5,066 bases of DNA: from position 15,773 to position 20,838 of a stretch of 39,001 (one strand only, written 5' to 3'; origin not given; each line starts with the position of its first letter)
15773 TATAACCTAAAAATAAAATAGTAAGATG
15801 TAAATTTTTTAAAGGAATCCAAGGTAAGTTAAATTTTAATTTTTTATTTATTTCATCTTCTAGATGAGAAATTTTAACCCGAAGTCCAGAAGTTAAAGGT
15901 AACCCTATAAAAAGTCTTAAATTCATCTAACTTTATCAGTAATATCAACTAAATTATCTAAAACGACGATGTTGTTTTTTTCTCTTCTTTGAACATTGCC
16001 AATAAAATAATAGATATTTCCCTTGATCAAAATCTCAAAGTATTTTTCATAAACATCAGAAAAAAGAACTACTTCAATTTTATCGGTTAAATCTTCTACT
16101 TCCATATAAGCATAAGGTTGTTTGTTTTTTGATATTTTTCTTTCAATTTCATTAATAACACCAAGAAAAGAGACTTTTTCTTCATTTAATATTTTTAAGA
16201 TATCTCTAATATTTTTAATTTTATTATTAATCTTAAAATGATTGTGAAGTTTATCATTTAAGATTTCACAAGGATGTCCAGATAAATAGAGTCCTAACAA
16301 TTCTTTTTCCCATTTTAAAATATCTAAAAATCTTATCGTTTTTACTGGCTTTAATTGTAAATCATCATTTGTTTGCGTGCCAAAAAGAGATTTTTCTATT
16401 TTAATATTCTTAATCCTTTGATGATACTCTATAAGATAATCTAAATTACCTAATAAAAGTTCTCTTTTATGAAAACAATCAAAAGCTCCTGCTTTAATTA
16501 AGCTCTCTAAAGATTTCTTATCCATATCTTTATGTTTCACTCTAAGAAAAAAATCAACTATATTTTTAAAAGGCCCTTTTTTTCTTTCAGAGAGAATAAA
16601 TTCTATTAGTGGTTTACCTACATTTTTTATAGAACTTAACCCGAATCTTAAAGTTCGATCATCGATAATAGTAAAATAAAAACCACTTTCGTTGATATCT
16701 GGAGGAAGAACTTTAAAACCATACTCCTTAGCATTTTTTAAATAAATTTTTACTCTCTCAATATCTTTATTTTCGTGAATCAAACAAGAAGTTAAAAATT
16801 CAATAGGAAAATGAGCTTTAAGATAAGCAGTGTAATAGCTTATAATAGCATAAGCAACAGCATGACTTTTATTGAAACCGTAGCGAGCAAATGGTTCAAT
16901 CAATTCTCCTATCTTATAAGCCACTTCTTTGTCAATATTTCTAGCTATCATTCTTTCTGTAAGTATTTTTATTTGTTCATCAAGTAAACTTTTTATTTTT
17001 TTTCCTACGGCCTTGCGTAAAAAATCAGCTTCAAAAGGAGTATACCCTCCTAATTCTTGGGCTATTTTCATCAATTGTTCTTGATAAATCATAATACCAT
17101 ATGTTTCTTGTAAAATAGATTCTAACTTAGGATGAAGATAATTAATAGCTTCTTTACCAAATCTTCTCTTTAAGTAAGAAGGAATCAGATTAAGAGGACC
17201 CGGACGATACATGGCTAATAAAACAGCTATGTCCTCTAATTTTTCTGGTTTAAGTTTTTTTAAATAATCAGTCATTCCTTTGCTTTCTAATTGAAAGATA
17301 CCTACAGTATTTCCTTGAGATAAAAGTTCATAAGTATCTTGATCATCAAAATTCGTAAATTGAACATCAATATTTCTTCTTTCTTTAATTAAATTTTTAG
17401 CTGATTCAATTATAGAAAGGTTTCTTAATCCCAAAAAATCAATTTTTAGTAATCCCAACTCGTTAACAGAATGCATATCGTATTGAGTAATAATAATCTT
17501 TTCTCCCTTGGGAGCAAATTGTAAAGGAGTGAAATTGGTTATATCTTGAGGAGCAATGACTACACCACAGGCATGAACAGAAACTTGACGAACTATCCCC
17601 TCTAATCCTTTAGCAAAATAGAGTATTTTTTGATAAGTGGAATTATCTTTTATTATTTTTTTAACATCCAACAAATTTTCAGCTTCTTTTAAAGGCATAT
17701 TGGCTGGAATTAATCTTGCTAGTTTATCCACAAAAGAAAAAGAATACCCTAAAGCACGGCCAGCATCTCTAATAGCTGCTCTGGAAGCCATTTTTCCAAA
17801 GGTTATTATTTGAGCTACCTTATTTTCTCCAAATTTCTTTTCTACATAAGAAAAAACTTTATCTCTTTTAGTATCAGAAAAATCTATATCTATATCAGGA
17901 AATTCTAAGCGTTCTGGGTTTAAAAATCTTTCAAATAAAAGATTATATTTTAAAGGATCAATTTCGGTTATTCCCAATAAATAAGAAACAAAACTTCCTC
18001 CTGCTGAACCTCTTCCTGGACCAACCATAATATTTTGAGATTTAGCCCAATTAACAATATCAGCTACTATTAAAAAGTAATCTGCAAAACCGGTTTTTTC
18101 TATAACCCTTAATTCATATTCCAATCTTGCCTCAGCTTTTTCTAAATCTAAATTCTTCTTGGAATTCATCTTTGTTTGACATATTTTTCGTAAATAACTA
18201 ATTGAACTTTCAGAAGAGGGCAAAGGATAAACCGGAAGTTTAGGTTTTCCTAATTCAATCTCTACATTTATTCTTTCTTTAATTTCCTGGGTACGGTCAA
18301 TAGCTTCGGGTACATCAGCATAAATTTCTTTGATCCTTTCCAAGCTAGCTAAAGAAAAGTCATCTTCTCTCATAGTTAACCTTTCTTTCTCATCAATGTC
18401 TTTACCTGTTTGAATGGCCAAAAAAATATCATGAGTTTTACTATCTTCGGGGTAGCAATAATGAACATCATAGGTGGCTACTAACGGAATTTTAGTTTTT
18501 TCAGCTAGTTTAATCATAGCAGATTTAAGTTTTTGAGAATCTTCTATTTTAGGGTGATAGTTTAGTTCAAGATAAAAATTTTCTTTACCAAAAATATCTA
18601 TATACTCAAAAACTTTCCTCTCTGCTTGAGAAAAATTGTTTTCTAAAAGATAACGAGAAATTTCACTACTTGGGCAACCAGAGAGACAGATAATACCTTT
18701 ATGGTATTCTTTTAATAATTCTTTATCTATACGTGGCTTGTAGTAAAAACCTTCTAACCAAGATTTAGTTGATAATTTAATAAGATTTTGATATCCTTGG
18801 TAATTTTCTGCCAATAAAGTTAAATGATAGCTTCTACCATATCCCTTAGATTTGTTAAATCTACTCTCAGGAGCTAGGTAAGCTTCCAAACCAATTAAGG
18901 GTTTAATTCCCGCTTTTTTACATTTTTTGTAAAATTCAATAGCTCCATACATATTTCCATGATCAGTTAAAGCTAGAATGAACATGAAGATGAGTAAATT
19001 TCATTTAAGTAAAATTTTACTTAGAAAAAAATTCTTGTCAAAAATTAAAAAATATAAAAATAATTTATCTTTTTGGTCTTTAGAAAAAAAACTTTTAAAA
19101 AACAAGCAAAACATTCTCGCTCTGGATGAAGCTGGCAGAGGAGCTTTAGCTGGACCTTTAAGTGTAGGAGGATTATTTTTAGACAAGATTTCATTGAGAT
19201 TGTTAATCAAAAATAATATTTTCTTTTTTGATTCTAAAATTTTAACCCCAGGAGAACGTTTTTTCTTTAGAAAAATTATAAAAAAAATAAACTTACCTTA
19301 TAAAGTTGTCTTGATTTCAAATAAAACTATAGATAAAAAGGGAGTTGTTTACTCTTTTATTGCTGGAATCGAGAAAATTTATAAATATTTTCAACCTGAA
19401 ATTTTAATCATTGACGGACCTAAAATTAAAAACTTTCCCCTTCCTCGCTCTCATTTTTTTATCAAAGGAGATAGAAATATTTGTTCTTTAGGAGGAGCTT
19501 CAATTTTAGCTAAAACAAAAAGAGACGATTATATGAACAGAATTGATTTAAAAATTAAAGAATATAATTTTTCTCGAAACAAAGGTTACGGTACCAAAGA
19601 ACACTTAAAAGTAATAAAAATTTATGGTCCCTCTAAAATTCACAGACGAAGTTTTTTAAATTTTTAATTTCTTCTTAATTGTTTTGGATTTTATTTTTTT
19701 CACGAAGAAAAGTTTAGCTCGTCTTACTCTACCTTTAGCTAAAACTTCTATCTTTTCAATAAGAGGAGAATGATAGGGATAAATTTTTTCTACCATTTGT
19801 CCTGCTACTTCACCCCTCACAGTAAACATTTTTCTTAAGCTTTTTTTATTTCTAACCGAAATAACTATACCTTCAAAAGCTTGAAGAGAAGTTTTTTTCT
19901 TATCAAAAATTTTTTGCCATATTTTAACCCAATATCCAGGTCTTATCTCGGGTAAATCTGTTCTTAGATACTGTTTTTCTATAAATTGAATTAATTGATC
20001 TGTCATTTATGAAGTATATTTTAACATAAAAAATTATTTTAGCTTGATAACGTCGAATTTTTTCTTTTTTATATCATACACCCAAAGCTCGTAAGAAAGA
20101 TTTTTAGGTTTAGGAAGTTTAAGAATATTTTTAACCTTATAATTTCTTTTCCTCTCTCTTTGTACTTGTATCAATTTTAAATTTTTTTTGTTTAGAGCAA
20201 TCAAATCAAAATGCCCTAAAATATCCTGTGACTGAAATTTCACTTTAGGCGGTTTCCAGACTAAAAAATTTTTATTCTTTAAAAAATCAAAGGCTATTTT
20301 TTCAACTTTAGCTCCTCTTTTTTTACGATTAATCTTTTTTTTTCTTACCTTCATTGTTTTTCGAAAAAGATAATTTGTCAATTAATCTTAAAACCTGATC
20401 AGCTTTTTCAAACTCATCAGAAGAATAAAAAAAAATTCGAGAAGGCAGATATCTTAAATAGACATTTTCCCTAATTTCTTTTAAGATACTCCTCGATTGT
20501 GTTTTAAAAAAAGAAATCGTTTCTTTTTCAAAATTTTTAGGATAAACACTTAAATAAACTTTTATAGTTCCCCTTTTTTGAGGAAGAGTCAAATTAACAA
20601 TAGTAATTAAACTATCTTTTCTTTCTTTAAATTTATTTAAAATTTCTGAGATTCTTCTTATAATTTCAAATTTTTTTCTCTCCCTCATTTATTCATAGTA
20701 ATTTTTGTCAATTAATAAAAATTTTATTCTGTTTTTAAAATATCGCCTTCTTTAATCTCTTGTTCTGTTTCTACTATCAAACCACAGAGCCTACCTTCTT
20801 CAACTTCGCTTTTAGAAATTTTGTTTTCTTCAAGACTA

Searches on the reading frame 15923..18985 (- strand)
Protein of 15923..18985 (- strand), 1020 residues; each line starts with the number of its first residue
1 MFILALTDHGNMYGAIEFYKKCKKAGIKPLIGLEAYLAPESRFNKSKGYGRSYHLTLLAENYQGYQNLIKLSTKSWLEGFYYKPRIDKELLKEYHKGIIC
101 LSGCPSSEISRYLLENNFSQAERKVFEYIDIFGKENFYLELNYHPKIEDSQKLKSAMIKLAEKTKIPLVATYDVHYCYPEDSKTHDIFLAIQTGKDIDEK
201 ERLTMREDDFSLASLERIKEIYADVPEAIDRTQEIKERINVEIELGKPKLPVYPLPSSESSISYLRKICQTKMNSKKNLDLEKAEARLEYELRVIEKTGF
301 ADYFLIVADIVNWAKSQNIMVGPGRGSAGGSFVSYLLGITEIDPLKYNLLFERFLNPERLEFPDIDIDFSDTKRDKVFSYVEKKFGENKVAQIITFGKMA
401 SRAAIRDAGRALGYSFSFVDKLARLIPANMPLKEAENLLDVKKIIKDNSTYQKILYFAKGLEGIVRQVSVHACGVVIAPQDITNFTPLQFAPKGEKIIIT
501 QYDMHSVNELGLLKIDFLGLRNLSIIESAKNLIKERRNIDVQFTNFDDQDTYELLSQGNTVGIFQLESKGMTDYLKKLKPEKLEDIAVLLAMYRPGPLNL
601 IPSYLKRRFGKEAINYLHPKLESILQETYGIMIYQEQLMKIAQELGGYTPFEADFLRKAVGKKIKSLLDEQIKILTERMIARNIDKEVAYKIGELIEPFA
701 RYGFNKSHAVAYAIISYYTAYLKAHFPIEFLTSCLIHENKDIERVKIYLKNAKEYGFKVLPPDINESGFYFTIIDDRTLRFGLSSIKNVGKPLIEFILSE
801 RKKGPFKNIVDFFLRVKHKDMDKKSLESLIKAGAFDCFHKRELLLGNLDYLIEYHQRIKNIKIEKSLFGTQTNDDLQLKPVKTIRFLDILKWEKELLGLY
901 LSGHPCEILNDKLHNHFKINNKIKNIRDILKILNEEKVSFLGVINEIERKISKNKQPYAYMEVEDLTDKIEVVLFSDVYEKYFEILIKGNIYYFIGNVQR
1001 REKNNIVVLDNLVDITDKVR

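Call 11: search_protein_families(library=pfam, proteins=[window:15923-18985:-], max_evalue=0.01)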
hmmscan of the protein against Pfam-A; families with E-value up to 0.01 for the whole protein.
window:15923-18985:- (1020 aa): 6 families
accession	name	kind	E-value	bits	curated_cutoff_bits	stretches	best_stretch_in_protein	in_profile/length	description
PF07733.18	DNA_pol3_alpha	-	7.9e-99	330.9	23.9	1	263-519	1-260/260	Bacterial DNA polymerase III alpha NTPase domain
PF17657.6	DNA_pol3_finger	-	3.6e-55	186.2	22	1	522-682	1-165/166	Bacterial DNA polymerase III alpha subunit finger domain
PF02811.25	PHP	-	9.2e-47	159.9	26.4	1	3-144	31-164/164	PHP domain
PF14579.12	HHH_6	-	1.8e-27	95.8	25.6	1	756-840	1-85/90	Helix-hairpin-helix motif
PF01336.31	tRNA_anti-codon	-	1.5e-08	34.9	27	1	938-1004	1-63/75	OB-fold nucleic acid binding domain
PF22379.2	MCM10_OB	-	0.0025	18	27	1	923-986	29-97/130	MCM10 OB-fold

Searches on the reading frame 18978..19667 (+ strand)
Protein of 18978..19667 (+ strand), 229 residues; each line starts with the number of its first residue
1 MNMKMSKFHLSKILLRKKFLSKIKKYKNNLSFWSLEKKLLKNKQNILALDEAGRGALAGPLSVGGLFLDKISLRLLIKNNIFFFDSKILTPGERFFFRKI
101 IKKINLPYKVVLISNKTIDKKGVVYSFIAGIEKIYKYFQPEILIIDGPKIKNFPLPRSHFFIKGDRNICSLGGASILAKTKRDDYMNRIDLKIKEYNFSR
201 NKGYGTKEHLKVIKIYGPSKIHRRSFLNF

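Call 44: search_protein_families(library=pfam, proteins=[window:18978-19667:+], max_evalue=0.001)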
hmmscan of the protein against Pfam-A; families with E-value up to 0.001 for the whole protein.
window:18978-19667:+ (229 aa): 1 family
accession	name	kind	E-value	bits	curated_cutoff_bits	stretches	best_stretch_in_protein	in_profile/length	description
PF01351.25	RNase_HII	-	1.8e-21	77.4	25.8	1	49-228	3-198/199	Ribonuclease HII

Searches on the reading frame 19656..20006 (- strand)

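Call 11: search_protein_families(library=pfam, proteins=[window:19656-20006:-], max_evalue=0.01)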
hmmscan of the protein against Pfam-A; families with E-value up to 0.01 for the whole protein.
window:19656-20006:- (116 aa): 1 family
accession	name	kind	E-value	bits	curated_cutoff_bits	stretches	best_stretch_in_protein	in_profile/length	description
PF01245.26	Ribosomal_L19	-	2.5e-30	105.2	22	1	5-112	2-108/111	Ribosomal protein L19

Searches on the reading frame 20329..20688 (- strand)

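Call 11: search_protein_families(library=pfam, proteins=[window:20329-20688:-], max_evalue=0.01)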
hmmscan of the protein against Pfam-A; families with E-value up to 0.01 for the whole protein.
window:20329-20688:- (119 aa): 1 family
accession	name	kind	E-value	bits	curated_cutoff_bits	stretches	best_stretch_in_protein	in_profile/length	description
PF02033.23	RBFA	-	1.1e-08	35.7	34.7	1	3-102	3-104/105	Ribosome-binding factor A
